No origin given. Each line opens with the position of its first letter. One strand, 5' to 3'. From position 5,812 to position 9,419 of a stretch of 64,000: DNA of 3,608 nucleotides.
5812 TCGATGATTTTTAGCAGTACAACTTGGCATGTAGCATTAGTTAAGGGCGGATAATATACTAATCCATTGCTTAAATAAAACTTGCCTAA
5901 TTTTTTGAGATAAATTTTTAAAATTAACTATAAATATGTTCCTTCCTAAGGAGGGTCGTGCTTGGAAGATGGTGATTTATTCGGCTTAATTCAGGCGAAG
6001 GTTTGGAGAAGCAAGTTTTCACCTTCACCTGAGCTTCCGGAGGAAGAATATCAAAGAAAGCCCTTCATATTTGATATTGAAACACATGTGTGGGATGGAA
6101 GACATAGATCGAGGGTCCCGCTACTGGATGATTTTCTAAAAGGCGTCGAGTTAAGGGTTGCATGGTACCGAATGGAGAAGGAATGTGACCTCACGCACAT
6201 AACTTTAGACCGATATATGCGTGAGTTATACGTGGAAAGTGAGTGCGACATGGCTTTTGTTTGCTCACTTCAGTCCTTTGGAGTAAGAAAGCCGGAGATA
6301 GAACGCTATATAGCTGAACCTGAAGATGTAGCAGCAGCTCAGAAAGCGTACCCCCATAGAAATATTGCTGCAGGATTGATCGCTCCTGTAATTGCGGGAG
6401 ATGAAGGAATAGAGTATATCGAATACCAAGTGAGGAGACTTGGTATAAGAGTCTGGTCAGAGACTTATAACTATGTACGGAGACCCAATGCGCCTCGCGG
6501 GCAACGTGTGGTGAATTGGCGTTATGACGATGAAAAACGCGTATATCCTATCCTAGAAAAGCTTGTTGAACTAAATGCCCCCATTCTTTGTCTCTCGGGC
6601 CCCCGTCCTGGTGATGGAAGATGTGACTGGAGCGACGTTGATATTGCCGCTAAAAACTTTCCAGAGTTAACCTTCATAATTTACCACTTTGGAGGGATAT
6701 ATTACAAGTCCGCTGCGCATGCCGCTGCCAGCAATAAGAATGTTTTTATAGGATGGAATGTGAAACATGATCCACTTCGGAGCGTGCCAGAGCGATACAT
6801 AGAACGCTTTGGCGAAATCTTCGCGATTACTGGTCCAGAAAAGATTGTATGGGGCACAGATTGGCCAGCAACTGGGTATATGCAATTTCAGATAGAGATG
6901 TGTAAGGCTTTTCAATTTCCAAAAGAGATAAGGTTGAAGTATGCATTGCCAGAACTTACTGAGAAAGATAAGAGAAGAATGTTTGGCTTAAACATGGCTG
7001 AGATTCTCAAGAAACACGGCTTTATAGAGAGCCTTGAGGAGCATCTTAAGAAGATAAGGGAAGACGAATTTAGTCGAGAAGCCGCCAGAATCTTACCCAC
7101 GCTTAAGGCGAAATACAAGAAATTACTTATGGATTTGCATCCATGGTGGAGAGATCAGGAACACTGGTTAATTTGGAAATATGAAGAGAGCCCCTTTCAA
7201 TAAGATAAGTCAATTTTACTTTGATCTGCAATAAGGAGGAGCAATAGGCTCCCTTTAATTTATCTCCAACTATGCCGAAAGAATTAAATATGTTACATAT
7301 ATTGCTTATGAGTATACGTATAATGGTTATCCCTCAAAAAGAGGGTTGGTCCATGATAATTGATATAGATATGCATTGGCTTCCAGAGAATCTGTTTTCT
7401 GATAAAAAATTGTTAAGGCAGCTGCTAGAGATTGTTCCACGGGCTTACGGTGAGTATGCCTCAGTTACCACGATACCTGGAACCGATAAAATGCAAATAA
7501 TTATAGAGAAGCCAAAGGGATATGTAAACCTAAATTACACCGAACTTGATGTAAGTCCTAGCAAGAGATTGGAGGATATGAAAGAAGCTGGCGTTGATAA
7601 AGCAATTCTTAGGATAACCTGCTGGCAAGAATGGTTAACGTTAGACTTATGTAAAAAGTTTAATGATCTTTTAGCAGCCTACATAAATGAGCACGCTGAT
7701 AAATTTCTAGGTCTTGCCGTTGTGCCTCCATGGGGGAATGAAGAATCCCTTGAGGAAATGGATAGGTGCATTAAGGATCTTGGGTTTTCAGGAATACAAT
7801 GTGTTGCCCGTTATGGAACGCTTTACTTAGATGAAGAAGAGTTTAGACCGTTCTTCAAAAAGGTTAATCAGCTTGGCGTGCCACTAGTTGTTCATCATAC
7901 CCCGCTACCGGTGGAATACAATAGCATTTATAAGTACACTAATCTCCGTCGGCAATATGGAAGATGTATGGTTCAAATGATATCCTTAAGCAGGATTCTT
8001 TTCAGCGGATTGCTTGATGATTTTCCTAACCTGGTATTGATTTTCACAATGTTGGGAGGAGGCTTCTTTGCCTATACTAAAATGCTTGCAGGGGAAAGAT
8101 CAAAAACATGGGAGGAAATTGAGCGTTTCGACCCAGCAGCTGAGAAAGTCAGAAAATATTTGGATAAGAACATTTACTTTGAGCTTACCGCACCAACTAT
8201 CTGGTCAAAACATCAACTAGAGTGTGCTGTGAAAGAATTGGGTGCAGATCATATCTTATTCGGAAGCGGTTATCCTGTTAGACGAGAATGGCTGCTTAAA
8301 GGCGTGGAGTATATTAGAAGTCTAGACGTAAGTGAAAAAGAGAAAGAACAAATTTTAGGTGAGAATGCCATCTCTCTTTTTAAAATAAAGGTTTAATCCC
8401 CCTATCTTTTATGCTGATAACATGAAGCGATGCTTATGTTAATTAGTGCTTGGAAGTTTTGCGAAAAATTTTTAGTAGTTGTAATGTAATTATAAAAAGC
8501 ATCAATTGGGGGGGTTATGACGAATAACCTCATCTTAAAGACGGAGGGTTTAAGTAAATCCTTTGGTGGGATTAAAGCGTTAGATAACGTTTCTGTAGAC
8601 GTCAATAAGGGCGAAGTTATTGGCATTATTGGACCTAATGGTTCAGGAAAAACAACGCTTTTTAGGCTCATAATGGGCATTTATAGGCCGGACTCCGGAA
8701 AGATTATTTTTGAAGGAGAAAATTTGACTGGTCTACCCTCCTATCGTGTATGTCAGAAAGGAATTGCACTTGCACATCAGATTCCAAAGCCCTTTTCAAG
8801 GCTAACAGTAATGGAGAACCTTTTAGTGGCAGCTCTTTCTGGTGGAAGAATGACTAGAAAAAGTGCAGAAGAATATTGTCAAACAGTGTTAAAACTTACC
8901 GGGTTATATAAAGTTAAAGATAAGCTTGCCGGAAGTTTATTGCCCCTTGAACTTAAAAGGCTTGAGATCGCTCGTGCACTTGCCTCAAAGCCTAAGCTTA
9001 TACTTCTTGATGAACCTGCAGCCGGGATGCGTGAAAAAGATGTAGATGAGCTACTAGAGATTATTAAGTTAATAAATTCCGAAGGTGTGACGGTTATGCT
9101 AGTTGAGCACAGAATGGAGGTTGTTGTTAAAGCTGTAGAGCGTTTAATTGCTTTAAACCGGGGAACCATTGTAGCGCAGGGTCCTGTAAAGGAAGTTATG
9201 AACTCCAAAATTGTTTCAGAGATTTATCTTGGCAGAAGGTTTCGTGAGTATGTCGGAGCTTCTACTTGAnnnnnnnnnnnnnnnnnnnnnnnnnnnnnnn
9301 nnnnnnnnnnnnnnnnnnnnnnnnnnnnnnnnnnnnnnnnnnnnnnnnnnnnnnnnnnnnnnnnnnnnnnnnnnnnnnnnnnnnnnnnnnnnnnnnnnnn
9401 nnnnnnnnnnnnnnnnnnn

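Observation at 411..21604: A 21-kb catabolic island: Mo-hydroxylase, three amidohydrolase-2 enzymes, a PEPM/ICL-family lyase, a cupin, two fumarate-reductase-like flavoproteins and a Liv-type importer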

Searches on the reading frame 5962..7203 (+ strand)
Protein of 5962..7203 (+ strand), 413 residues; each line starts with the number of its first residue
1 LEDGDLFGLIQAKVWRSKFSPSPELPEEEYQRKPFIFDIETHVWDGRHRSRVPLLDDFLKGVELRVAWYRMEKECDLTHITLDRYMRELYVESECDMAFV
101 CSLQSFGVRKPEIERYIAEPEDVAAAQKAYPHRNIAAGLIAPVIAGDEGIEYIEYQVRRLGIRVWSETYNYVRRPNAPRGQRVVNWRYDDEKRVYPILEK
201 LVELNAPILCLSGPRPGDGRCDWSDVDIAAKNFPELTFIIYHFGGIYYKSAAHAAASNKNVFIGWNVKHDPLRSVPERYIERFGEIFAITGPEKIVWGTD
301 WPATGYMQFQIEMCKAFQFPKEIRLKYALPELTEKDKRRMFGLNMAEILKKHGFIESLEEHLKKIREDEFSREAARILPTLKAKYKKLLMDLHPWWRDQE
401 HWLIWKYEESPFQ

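Call 3: search_protein_families(library=pfam, proteins=[window:5962-7203:+])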
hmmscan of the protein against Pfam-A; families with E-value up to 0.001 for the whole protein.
window:5962-7203:+ (413 aa): 1 family
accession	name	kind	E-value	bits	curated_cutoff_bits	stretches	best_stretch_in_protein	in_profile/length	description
PF04909.20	Amidohydro_2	-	1.1e-21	78.3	26.4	1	119-349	65-287/289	Amidohydrolase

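Call 5: search_protein_families(library=ncbifam, proteins=[window:5962-7203:+], max_evalue=0.00001)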
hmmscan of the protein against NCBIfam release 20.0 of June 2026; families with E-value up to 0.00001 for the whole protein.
window:5962-7203:+ (413 aa): 0 families

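Call 12: search_solved_structures(query=window:5962-7203:+, max_evalue=0.1)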
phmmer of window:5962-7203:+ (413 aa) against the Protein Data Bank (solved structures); distinct sequences matched with E-value up to 0.1: 1.
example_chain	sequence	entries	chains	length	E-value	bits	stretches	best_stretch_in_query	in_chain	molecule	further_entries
4mup_A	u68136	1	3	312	0.048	15.7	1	271-305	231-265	AMIDOHYDROLASE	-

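Call 20: find_homologous_proteins(query=window:5962-7203:+, max_evalue=1e-10)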
Query window:5962-7203:+ (413 aa): 3 proteins with E <= 1e-10 among 4370 candidates.
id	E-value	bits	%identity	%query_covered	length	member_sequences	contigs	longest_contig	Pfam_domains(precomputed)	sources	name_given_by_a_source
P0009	1.1e-273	926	95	99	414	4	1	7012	PF04909.21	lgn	-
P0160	2.4e-241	819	83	99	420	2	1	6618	PF04909.21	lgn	-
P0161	4.6e-228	775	78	99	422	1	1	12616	PF04909.21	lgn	-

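Call 21: find_encoding_contigs(protein=P0161, flank=10000, max_places=2)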
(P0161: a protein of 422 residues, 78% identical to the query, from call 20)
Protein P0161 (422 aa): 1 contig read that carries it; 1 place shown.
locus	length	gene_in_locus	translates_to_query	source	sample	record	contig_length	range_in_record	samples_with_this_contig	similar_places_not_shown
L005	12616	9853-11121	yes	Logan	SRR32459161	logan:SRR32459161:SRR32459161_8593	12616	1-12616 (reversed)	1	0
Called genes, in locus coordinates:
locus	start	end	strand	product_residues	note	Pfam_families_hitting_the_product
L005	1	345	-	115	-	?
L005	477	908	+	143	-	PF00190:Cupin_1 (weak), PF07883:Cupin_2 (weak)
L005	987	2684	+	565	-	PF00890:FAD_binding_2, PF01266:DAO (weak), PF03486:HI0933_like (faint), PF07992:Pyr_redox_2 (faint), PF02910:Succ_DH_flav_C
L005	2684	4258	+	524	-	PF13085:Fer2_3, PF13187:Fer4_9 (faint), PF13237:Fer4_10, PF13183:Fer4_8, PF02754:CCG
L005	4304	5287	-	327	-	PF00941:FAD_binding_5, PF03450:CO_deh_flav_C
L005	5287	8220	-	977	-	PF13085:Fer2_3 (faint), PF01799:Fer2_2, PF01315:Ald_Xan_dh_C, PF02738:MoCoBD_1, PF20256:MoCoBD_2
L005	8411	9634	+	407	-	PF00682:HMGL-like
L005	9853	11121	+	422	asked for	PF04909:Amidohydro_2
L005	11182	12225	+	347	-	PF04909:Amidohydro_2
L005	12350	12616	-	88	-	?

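Call 22: find_encoding_contigs(protein=P0160, flank=10000, max_places=2)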
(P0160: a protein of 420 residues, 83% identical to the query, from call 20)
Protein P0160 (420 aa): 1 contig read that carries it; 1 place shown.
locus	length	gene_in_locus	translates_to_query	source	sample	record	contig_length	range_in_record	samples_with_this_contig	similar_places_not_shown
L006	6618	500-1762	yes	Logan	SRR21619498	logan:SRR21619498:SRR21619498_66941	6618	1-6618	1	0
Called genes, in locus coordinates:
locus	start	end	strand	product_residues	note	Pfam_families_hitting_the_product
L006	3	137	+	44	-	?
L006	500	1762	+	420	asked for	PF04909:Amidohydro_2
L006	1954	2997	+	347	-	PF04909:Amidohydro_2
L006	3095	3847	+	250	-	PF00005:ABC_tran, PF13304:AAA_21 (faint)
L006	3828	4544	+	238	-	PF00005:ABC_tran, PF13304:AAA_21 (faint)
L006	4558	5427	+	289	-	PF02653:BPD_transp_2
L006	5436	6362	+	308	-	PF02653:BPD_transp_2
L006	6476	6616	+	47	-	?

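Call 38: search_protein_families(library=pfam, proteins=[L005:8411-9634:+], max_evalue=0.00001)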
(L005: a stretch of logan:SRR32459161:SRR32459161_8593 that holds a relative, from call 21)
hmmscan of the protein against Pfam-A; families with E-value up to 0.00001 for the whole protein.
L005:8411-9634:+ (407 aa): 1 family
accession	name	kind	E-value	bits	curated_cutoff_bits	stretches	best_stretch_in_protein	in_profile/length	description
PF00682.25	HMGL-like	-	6.8e-61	206.4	29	1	28-286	2-260/260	HMGL-like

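Call 44: search_protein_families(library=ncbifam, proteins=[L005:8411-9634:+], max_evalue=1e-10)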
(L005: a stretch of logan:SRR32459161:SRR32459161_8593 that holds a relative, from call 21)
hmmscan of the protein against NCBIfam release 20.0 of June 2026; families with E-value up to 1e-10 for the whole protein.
L005:8411-9634:+ (407 aa): 25 families
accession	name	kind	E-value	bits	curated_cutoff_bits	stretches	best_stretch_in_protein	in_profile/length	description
NF002085.0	PRK00915.1-2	subfamily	2.3e-104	349.9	517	1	18-400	4-378/504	2-isopropylmalate synthase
TIGR02090.1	LEU1_arch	subfamily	1.6e-98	330.2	484.75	1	30-398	3-363/363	isopropylmalate/citramalate/homocitrate synthases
TIGR02660.1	nifV_homocitr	equivalog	3e-89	299.9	462.9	1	27-397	1-364/365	homocitrate synthase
TIGR02146.1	LysS_fung_arch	equivalog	8.2e-79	265.3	413.55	1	32-379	3-343/344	homocitrate synthase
NF041069.1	IPMS_Sufob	equivalog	2.2e-73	247.7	600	1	31-400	4-367/371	isopropylmalate synthase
NF002086.0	PRK00915.1-3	equivalog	1.2e-67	228.6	532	1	25-402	4-385/516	2-isopropylmalate synthase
NF002088.0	PRK00915.1-5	equivalog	1.7e-66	224.8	697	1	26-401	2-381/514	2-isopropylmalate synthase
TIGR00973.1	leuA_bact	equivalog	7.5e-63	212.7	598.7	1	27-401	1-379/494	2-isopropylmalate synthase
NF002087.0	PRK00915.1-4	equivalog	1.2e-61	208.9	729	1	26-401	5-385/516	2-isopropylmalate synthase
NF002084.0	PRK00915.1-1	equivalog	8.3e-51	173.1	748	1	26-378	3-360/523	2-isopropylmalate synthase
TIGR00977.1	citramal_synth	equivalog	8.2e-48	163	450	1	28-380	2-364/526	citramalate synthase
NF042433.1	CitmalDyn_Leptosp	equivalog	2e-36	125.7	950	1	26-398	6-380/514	(R)-citramalate synthase CimA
NF042434.1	IPMS_Lepto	equivalog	1.7e-31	109.5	500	1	25-383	3-371/374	2-isopropylmalate synthase LeuA2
NF002991.1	PRK03739.1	subfamily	4.1e-20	72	455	1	199-311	221-332/550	2-isopropylmalate synthase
NF006049.0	PRK08195.1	subfamily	2.7e-19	69.4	229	1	183-287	162-267/344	4-hyroxy-2-oxovalerate/4-hydroxy-2-oxopentanoic acid aldolase,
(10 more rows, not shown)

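Call 54: search_protein_representatives(protein=window:5962-7203:+)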
Query: 413 residues. Proteins with E-value up to 0.001 (for the whole library): 459; up to 1e-10: 74; up to 1e-30: 2. The best 150 are listed.
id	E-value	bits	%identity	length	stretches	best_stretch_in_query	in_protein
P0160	7.5e-242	819.1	83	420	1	1-410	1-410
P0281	5.7e-53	196.7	39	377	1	33-394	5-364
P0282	8.5e-25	103.9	30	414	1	33-349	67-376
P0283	2.7e-23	99.0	33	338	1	93-349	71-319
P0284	9.6e-22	93.8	33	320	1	121-375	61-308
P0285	1.9e-21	92.8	29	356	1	81-373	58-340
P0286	4.9e-21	91.5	30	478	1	32-349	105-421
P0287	2.2e-20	89.3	27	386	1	30-373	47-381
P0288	1.5e-19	86.6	31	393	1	85-349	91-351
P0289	3.5e-17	78.8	27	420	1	34-349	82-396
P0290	1.0e-16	77.3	29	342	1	83-373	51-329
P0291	1.5e-16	76.7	25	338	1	87-350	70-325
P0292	3.4e-16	75.5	29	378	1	69-376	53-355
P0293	5.7e-16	74.8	30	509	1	27-348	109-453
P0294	1.0e-15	73.9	25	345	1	34-349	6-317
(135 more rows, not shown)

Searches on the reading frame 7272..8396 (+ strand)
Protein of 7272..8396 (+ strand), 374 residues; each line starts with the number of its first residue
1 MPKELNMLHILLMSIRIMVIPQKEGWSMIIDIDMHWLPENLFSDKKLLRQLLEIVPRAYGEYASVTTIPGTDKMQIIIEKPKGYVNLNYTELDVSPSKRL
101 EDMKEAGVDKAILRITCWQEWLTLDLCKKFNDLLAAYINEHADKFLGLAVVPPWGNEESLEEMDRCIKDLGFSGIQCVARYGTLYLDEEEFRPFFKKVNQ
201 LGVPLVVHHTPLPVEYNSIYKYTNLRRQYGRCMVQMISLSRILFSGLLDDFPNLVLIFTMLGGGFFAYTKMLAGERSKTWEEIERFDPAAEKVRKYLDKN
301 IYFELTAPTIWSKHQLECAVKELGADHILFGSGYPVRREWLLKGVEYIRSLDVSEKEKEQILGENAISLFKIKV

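Call 3: search_protein_families(library=pfam, proteins=[window:7272-8396:+])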
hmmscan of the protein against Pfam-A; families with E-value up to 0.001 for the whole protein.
window:7272-8396:+ (374 aa): 1 family
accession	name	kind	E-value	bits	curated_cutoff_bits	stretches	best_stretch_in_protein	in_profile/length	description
PF04909.20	Amidohydro_2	-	4.2e-27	96.1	26.4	1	30-371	1-288/289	Amidohydrolase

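Call 5: search_protein_families(library=ncbifam, proteins=[window:7272-8396:+], max_evalue=0.00001)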
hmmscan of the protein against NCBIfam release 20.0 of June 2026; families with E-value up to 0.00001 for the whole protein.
window:7272-8396:+ (374 aa): 0 families

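Call 13: search_solved_structures(query=window:7272-8396:+, max_evalue=0.1)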
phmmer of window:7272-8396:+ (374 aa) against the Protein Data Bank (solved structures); distinct sequences matched with E-value up to 0.1: 33.
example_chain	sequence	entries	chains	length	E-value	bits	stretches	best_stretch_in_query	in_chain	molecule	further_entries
4qs5_A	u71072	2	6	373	1.8e-22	82.9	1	97-372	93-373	Ligw2 Decarboxylase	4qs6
2dvt_A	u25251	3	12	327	2.2e-22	82.6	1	121-372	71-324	Thermophilic reversible gamma-resorcylate decarboxylase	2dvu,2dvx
4inf_A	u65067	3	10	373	2.5e-22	82.4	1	97-372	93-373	METAL-DEPENDENT HYDROLASE | 5-Carboxyvanillate Decarboxylase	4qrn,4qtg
3nur_A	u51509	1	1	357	5.5e-22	81.3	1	123-369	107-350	Amidohydrolase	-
3s4t_A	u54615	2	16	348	8.8e-22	80.6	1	92-372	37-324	Amidohydrolase 2 | Gamma-resorcylate decarboxylase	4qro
4ign_A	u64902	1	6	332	2.9e-17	65.8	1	96-369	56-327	2-amino-3-carboxymuconate-6-semialdehyde decarboxylase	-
4igm_A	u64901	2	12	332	3.1e-17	65.7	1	96-369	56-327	2-amino-3-carboxymuconate-6-semialdehyde decarboxylase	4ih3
4ofc_A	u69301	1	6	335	3.1e-17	65.7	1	96-369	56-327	2-amino-3-carboxymuconate-6-semialdehyde decarboxylase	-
2wm1_A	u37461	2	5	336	3.2e-17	65.6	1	96-369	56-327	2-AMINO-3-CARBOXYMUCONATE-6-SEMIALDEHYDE DECARBOXYLASE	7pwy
4icm_A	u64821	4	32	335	3.1e-15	59.1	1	97-372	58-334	5-carboxyvanillate decarboxylase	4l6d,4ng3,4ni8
3ij6_A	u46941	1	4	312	1.7e-11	46.7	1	123-371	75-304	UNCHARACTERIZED METAL-DEPENDENT HYDROLASE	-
4era_A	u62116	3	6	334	3.3e-09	39.3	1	95-374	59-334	2-amino-3-carboxymuconate 6-semialdehyde decarboxylase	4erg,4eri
8yt2_A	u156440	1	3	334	3.5e-09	39.2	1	95-374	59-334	2-amino-3-carboxymuconate 6-semialdehyde decarboxylase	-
6m53_A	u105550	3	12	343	4.1e-09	38.9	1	95-372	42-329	2,3-dihydroxybenzoate decarboxylase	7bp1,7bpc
2hbv_A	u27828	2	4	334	6.1e-09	38.4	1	95-374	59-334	2-amino-3-carboxymuconate 6-semialdehyde decarboxylase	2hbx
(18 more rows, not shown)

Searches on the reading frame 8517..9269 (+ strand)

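Call 3: search_protein_families(library=pfam, proteins=[window:8517-9269:+])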
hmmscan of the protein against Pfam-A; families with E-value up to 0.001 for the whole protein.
window:8517-9269:+ (250 aa): 4 families
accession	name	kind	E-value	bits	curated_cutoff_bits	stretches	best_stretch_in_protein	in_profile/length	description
PF00005.33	ABC_tran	-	5.3e-30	105.3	25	1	22-168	1-136/137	ABC transporter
PF13304.12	AAA_21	-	3.6e-05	24.4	27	1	35-52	2-19/304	AAA domain, putative AbiEii toxin, Type IV TA system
PF13476.12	AAA_23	-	7.1e-05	24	27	1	18-52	6-39/201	AAA domain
PF13401.12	AAA_22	-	0.00046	20.9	27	0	34-196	7-121/130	AAA domain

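Call 5: search_protein_families(library=ncbifam, proteins=[window:8517-9269:+], max_evalue=0.00001)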
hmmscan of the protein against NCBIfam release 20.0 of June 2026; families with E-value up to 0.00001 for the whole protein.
window:8517-9269:+ (250 aa): 185 families (the best 25 are shown)
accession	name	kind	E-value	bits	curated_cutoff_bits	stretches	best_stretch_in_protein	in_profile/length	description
NF008449.1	PRK11300.1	equivalog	1.2e-54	185.3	362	1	4-240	3-254/255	high-affinity branched-chain amino acid ABC transporter ATP-binding protein LivG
TIGR03411.1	urea_trans_UrtD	equivalog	1.7e-53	181.8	304.1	1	6-240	2-242/242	urea ABC transporter ATP-binding protein UrtD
TIGR04406.1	LPS_export_lptB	equivalog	3.4e-53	180.4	240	1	7-243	2-238/239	LPS export ABC transporter ATP-binding protein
NF008144.0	PRK10895.1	equivalog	1.4e-45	155.7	381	1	6-243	3-240/241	LPS export ABC transporter ATP-binding protein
TIGR03410.1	urea_trans_UrtE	equivalog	7.8e-44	149.8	285.8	1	7-234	1-226/230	urea ABC transporter ATP-binding subunit UrtE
TIGR01188.1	drrA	subfamily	4.2e-41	141.2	312.45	1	14-228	1-212/302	daunorubicin resistance ABC transporter, ATP-binding protein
TIGR02315.1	ABC_phnC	equivalog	2.7e-39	135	266.1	1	6-237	1-242/243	phosphonate ABC transporter ATP-binding protein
NF010069.0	PRK13549.1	equivalog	3e-38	131.5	699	1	4-243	3-245/513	xylose ABC transporter ATP-binding protein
TIGR03873.1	F420-0_ABC_ATP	hypoth_equivalog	6.9e-38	130.4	372.4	1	7-237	2-234/256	putative F420-0 ABC transporter ATP-binding protein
NF008215.0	PRK10982.1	equivalog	7e-38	130.5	828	1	3-242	10-250/506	galactose/methyl galactoside ABC transporter ATP-binding protein MglA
NF008442.0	PRK11288.1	equivalog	1.4e-37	129.1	689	1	5-242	6-245/504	L-arabinose ABC transporter ATP-binding protein AraG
TIGR03864.1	PQQ_ABC_ATP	hypoth_equivalog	3.5e-37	128.1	302.25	1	7-235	2-227/236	ABC transporter, ATP-binding subunit, PQQ-dependent alcohol dehydrogenase system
NF007253.0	PRK09700.1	equivalog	5.3e-37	127.6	772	1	7-244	6-248/510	D-allose ABC transporter ATP-binding protein AlsA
TIGR03265.1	PhnT2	equivalog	5.8e-37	127.7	457.7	1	7-229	5-224/353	putative 2-aminoethylphosphonate ABC transporter ATP-binding protein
NF008626.0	PRK11614.1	equivalog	6.3e-37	127.3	441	1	4-239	3-236/237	high-affinity branched-chain amino acid ABC transporter ATP-binding protein LivF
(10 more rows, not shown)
